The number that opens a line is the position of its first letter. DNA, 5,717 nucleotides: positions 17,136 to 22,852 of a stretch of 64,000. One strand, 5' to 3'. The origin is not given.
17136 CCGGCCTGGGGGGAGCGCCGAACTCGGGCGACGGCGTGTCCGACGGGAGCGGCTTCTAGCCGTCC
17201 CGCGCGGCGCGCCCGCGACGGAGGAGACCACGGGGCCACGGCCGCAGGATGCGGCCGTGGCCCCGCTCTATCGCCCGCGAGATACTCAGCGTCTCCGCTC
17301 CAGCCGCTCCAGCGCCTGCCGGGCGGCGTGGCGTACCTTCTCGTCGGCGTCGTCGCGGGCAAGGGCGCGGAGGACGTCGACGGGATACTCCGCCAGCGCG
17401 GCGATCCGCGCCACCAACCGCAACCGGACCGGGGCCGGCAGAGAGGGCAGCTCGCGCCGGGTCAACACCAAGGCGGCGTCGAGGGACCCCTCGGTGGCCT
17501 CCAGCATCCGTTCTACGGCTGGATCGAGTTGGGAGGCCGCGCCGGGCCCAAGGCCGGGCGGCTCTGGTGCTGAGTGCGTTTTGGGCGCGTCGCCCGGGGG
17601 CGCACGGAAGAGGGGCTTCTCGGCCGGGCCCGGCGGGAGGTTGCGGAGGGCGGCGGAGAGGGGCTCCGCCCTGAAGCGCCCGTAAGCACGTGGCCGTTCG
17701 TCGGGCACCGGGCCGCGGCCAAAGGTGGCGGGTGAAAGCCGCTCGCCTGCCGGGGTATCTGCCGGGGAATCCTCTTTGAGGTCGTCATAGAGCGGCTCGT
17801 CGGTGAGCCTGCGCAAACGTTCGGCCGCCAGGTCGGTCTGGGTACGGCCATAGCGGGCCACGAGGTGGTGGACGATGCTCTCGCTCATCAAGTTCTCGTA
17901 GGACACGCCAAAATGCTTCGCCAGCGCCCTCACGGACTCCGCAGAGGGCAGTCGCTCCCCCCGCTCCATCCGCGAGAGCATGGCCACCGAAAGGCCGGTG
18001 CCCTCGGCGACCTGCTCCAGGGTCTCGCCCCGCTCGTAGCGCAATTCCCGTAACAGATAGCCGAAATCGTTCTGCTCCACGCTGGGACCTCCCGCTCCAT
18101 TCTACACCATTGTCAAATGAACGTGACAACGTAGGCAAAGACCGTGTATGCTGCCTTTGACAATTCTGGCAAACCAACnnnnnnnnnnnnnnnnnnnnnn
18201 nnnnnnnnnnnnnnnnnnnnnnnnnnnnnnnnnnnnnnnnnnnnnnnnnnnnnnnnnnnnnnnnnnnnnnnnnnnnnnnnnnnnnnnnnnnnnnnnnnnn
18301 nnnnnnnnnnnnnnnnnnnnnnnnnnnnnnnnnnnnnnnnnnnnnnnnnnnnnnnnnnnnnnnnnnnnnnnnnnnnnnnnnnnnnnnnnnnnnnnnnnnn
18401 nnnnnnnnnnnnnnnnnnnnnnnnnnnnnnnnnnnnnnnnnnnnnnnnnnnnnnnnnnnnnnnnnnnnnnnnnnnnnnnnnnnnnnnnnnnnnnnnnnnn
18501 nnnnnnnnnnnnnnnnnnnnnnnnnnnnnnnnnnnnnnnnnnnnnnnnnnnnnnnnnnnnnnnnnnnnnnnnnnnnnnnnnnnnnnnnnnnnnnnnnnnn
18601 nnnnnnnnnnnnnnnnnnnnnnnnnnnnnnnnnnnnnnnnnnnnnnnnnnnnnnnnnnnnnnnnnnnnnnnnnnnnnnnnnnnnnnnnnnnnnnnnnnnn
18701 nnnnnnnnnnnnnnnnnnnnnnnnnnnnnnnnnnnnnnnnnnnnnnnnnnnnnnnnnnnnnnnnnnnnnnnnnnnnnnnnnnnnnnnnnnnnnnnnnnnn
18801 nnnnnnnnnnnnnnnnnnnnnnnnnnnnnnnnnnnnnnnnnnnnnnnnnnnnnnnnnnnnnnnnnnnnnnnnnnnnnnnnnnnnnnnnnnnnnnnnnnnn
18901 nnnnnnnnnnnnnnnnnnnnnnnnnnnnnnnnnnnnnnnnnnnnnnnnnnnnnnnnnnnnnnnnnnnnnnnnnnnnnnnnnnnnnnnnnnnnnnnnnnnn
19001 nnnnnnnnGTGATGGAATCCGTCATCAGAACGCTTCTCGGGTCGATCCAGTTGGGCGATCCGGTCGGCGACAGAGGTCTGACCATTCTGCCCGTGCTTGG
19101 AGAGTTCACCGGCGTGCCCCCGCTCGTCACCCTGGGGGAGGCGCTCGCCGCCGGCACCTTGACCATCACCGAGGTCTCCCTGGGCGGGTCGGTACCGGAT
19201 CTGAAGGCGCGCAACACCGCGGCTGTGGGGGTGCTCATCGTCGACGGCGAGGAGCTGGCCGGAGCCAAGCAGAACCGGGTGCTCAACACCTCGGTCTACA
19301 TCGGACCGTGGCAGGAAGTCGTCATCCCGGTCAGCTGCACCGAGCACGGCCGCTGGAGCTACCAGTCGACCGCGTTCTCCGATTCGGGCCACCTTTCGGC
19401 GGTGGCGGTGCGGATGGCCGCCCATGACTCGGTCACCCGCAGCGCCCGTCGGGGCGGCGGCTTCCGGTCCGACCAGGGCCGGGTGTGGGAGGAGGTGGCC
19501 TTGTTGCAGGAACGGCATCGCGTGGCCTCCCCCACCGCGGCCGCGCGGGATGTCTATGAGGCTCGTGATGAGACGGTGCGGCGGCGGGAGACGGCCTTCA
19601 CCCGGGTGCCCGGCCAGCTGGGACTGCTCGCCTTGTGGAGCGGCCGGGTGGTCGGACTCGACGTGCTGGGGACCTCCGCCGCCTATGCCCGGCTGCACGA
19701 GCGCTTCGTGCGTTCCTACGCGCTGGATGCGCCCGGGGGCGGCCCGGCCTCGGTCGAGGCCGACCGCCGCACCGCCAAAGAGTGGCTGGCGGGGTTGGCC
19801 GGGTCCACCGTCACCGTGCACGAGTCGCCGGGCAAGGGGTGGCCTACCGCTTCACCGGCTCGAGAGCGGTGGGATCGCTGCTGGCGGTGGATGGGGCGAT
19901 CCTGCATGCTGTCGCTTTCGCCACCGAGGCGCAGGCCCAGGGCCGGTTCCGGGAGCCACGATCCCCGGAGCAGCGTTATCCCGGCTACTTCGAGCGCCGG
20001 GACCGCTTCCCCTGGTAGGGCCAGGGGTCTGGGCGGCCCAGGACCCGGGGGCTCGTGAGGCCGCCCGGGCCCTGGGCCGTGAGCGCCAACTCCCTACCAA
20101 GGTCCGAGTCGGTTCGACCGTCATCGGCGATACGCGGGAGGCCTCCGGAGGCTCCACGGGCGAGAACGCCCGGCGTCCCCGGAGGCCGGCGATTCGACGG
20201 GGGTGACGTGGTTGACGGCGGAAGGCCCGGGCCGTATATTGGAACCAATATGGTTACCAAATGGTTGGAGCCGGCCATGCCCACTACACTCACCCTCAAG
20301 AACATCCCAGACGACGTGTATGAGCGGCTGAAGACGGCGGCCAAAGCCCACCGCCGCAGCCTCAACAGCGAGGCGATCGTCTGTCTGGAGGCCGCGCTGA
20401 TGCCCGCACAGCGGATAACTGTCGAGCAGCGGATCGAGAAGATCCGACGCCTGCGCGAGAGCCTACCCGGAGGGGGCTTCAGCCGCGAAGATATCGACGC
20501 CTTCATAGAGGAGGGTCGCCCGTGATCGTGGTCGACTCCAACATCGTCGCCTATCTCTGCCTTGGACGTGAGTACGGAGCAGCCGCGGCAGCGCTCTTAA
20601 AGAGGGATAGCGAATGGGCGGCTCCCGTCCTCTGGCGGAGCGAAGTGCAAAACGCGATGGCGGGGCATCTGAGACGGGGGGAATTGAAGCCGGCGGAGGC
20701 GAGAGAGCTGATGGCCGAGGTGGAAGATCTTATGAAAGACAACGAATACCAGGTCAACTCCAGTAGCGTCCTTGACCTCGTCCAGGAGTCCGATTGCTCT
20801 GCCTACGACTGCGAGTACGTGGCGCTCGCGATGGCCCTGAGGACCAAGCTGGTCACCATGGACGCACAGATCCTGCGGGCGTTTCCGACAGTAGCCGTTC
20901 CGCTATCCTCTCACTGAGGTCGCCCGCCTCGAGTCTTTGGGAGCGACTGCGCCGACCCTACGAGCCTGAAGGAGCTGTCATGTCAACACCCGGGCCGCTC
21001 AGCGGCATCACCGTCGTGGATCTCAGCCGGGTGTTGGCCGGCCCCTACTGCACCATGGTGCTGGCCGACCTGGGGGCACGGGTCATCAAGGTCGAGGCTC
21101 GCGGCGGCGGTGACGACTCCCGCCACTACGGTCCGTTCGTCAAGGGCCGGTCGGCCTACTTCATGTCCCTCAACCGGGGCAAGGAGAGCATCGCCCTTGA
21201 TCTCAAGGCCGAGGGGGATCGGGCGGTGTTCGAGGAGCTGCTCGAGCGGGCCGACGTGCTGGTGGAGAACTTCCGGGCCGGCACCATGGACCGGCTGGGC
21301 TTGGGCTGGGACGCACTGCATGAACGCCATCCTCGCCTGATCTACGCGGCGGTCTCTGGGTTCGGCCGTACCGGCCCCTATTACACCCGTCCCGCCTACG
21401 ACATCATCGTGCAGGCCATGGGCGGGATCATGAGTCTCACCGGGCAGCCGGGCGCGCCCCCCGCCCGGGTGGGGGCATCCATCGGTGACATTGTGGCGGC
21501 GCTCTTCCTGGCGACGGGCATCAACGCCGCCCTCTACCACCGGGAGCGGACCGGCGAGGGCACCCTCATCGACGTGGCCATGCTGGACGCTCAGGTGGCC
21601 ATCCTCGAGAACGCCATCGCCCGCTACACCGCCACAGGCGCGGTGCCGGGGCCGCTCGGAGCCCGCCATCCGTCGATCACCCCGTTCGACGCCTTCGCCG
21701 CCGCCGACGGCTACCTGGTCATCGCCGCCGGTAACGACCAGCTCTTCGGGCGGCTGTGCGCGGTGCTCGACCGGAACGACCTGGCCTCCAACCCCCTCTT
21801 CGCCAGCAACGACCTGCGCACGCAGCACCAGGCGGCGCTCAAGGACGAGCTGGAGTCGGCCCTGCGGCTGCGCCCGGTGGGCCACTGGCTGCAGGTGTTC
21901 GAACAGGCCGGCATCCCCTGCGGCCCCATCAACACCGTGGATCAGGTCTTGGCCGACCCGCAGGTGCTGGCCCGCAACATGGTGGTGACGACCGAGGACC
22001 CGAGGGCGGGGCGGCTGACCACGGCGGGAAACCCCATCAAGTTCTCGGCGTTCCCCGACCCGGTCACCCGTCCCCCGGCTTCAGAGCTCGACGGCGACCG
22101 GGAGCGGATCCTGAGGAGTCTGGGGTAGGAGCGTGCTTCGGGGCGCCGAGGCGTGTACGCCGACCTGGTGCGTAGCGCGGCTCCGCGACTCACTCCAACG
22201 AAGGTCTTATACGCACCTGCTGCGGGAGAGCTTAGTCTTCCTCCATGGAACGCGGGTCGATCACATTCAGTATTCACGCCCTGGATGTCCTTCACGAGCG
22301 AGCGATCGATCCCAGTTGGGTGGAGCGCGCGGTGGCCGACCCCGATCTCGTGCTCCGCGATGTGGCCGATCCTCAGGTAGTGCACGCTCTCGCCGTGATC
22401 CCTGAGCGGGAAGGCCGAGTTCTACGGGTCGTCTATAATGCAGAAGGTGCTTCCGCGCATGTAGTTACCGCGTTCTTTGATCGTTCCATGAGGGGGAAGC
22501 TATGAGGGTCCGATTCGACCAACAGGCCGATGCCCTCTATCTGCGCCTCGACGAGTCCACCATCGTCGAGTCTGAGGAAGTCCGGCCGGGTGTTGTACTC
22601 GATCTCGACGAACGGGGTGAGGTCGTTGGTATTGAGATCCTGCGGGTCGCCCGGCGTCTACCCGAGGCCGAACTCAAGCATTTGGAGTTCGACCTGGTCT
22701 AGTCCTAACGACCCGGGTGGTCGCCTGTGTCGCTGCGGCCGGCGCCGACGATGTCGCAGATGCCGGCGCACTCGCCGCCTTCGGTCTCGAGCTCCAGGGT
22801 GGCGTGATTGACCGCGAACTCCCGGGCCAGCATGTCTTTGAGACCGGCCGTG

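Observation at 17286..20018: Divergent XRE regulator / vWA / ARPP-1 module: candidate stress or conflict system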

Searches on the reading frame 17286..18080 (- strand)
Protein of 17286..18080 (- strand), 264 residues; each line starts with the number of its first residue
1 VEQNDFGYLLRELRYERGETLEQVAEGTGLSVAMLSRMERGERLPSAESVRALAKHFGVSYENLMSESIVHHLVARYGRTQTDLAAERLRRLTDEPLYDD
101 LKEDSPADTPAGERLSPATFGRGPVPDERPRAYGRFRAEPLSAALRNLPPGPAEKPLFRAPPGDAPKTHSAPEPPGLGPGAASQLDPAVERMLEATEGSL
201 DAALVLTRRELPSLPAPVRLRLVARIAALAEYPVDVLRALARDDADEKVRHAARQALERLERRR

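Call 4: search_protein_families(library=pfam, proteins=[window:17286-18080:-], max_evalue=0.01)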
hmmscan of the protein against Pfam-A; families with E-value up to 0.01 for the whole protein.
window:17286-18080:- (264 aa): 5 families
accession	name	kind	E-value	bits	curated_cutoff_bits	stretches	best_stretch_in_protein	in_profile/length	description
PF01381.28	HTH_3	-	1.1e-12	48.2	23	1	10-62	1-53/55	Helix-turn-helix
PF13560.12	HTH_31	-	4.9e-12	46.4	27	1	6-60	2-57/64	Helix-turn-helix domain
PF12844.13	HTH_19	-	7.4e-07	29.4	30.2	1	7-65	1-59/64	Helix-turn-helix domain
PF13413.12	HTH_25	-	5.4e-06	26.6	24.6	1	9-57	1-51/62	Helix-turn-helix domain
PF13443.12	HTH_26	-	9.8e-05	23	22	1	10-65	2-58/63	Cro/C1-type HTH DNA-binding domain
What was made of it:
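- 17286..18080 (-): XRE-family repressor gene, 264 aa. It has an N-terminal HTH (residues 1-65) and a conserved helix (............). A disordered linker carries a short conserved motif (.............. in this copy, consensus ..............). The C-terminal helices are HEAT-like (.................). Pfam HTH_3 and HTH_31 (call 4).
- Checked: 17286-18080 (-), 264 aa. Pfam HTH_3 E=1.1e-12 and HTH_31 E=4.9e-12 (call 4).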

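Call 7: search_protein_families(library=padloc, proteins=[window:17286-18080:-], max_evalue=0.1)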
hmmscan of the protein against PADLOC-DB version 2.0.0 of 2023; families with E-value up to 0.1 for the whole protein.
window:17286-18080:- (264 aa): 13 families
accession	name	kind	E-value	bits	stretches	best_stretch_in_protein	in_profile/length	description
PDLC04142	capH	-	1.5e-11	43.3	1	1-92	2-94/103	capH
PDLC02926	HTH_VI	-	1.2e-10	39.5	1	6-67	2-63/92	-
PDLC03954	RmrA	-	4.1e-09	33.8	1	9-68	14-73/380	-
PDLC03951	RmrA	-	5.3e-06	23.7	1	10-85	13-88/400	-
PDLC03947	RmrA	-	0.00018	18.5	1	10-59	16-65/383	-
PDLC03665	Control_protein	-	0.00025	19.2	1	6-68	9-72/77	control protein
PDLC03949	RmrA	-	0.00042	17.3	1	14-68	11-65/363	-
PDLC03943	RmrA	-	0.00054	17.1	1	9-64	6-61/370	-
PDLC03953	RmrA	-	0.002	15.4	1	6-60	6-60/373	-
PDLC03944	RmrA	-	0.0029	14.7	1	7-63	8-64/384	-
PDLC03946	RmrA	-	0.0055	13.5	1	14-62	11-59/357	-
PDLC04133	mad1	-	0.01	14.1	0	20-46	7-33/60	mads_1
PDLC03664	Control_protein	-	0.013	14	1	5-54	13-62/74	control protein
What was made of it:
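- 17286..18080 (-): Best PADLOC hit is CapH, E=1.5e-11 (call 7).
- On Known anti-phage defence systems (PADLOC-DB 2.0): Only the generic HTH of the XRE matches (CapH, RmrA, control proteins) (call 7).
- Closest known: CapH/CapP-type and XRE-M78. Same: The XRE's best PADLOC match is CapH (call 7).
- The XRE resembles CapH-type defence regulators (call 7).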

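Call 8: search_protein_families(library=ncbifam, proteins=[window:17286-18080:-], max_evalue=0.1)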
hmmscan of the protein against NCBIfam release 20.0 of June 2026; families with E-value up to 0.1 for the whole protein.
window:17286-18080:- (264 aa): 13 families
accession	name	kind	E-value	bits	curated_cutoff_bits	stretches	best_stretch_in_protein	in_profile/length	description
NF041951.1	phage_RstR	subfamily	2.7e-09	37.3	80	1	6-69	3-66/108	RstR family transcriptional repressor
NF041677.1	trans_regClgR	equivalog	8.5e-06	25.8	170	1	7-67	10-70/113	transcriptional regulator ClgR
TIGR00270.2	TIGR00270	equivalog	0.00013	21.8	110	1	4-63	74-133/159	multiprotein bridging factor aMBF1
NF006015.0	PRK08154.1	subfamily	0.00089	18.5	204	1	6-68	31-93/314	anaerobic benzoate catabolism transcriptional regulator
TIGR03070.1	couple_hipB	subfamily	0.001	19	71.65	1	5-59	2-56/58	type II toxin-antitoxin system Y4mF family antitoxin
NF006328.0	PRK08558.1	equivalog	0.0015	18.2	184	1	10-62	17-67/238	adenine phosphoribosyltransferase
NF047948.1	male_kill_WMK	equivalog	0.0021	17.6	300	1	10-71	10-71/300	WO male-killing family protein Wmk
NF046032.1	TransRegSlrRBacil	equivalog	0.0042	17.2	250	1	7-73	3-71/149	HTH-type transcriptional regulator SlrR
NF058600.1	TransRegSco1979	equivalog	0.0053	15.8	350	1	7-63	10-66/280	Sco1979 family transcriptional regulator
NF041575.1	antitoxPezA_Strep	equivalog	0.025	14.6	290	1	10-80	6-76/158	type II toxin-antitoxin system antitoxin PezA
NF007408.0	PRK09943.1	equivalog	0.031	13.8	211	1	7-68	9-70/185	HTH-type transcriptional regulator PuuR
NF041534.1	rodZ_Strepcoccus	equivalog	0.045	13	375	1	1-57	1-59/275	cytoskeleton protein RodZ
NF010465.0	PRK13890.1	equivalog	0.048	13.7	96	0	10-64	11-64/121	conjugal transfer protein TrbA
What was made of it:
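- Tried and rejected: Scans of vWA and ARPP-1 gave nothing useful (calls 7, 8).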

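Call 77: find_homologous_proteins(query=window:17286-18080:-, max_evalue=1e-10)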
Query window:17286-18080:- (264 aa): 4 proteins with E <= 1e-10 among 8000 candidates.
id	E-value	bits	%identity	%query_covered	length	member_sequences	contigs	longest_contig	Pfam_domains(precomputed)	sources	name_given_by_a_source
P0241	1.1e-161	554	100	100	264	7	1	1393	PF12844.14,PF13413.13,PF01381.29,PF13560.13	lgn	-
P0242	4.0e-64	235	53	100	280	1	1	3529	PF12844.14,PF13413.13,PF01381.29,PF13560.13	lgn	-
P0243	2.0e-20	92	45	53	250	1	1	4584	PF01381.29,PF13560.13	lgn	-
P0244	3.4e-19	87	42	63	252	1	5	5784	PF12844.14,PF01381.29,PF13560.13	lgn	-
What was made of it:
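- Tried and rejected: Swamped by low-complexity words and returned only 4 hits (call 77).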

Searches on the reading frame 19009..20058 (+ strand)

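Call 4: search_protein_families(library=pfam, proteins=[window:19009-20058:+], max_evalue=0.01)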
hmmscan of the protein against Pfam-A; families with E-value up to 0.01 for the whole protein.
window:19009-20058:+ (349 aa): 2 families
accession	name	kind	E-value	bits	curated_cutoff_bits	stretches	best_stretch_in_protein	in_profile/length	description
PF20208.3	ARPP-1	-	3.7e-76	256.7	27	1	13-278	2-271/297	ARG and Rhodanese-Phosphatase-superfamily-associated Protein domain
PF02129.25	Peptidase_S15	-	0.00099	19.3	23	1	124-203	115-192/262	X-Pro dipeptidyl-peptidase (S15 family)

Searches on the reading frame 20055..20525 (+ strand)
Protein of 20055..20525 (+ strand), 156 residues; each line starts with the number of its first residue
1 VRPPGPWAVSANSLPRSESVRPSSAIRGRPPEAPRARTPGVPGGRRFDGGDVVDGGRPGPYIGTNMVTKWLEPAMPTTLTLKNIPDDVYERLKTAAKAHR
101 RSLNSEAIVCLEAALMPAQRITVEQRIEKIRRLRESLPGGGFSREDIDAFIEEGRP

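Call 4: search_protein_families(library=pfam, proteins=[window:20055-20525:+], max_evalue=0.01)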
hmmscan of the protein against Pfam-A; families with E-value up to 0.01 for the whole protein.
window:20055-20525:+ (156 aa): 2 families
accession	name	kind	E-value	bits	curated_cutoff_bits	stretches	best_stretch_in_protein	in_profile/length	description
PF22513.2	FitA-like_RHH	-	1.5e-11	44.5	27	1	78-115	2-39/39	Antitoxin FitA-like, ribbon-helix-helix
PF03869.20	Arc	-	5.6e-06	26.6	20.4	1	84-120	11-47/50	Arc-like DNA binding domain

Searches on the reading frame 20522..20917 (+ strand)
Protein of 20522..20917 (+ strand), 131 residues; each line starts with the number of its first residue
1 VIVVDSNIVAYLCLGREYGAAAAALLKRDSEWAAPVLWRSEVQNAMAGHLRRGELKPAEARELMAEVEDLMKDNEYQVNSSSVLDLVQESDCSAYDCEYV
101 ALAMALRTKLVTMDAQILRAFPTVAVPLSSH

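Call 4: search_protein_families(library=pfam, proteins=[window:20522-20917:+], max_evalue=0.01)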
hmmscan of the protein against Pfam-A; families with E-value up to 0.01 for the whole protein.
window:20522-20917:+ (131 aa): 2 families
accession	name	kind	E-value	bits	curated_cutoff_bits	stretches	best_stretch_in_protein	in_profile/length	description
PF01850.27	PIN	-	5.4e-08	33.9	23.6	1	2-119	1-116/120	PIN domain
PF10130.15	PIN_2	-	8.3e-05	23.3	22.4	1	3-118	1-116/133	PIN domain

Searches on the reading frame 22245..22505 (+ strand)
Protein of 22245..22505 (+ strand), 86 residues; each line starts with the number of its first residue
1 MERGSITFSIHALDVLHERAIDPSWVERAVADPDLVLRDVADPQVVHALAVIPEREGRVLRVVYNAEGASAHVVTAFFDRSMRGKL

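Call 67: search_protein_families(library=pfam, proteins=[window:22245-22505:+], max_evalue=0.01)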
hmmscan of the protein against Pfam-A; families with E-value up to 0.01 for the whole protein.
window:22245-22505:+ (86 aa): 1 family
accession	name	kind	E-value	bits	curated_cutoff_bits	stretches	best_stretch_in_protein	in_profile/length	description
PF14076.12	DUF4258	-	1e-08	35.8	25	1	8-77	1-70/71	Domain of unknown function (DUF4258)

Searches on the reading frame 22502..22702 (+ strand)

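Call 67: search_protein_families(library=pfam, proteins=[window:22502-22702:+], max_evalue=0.01)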
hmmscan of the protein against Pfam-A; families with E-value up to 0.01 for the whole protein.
window:22502-22702:+ (66 aa): 1 family
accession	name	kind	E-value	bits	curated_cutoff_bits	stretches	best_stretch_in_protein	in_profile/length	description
PF10049.14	DUF2283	-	4.8e-19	68.7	23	1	2-49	1-48/49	Protein of unknown function (DUF2283)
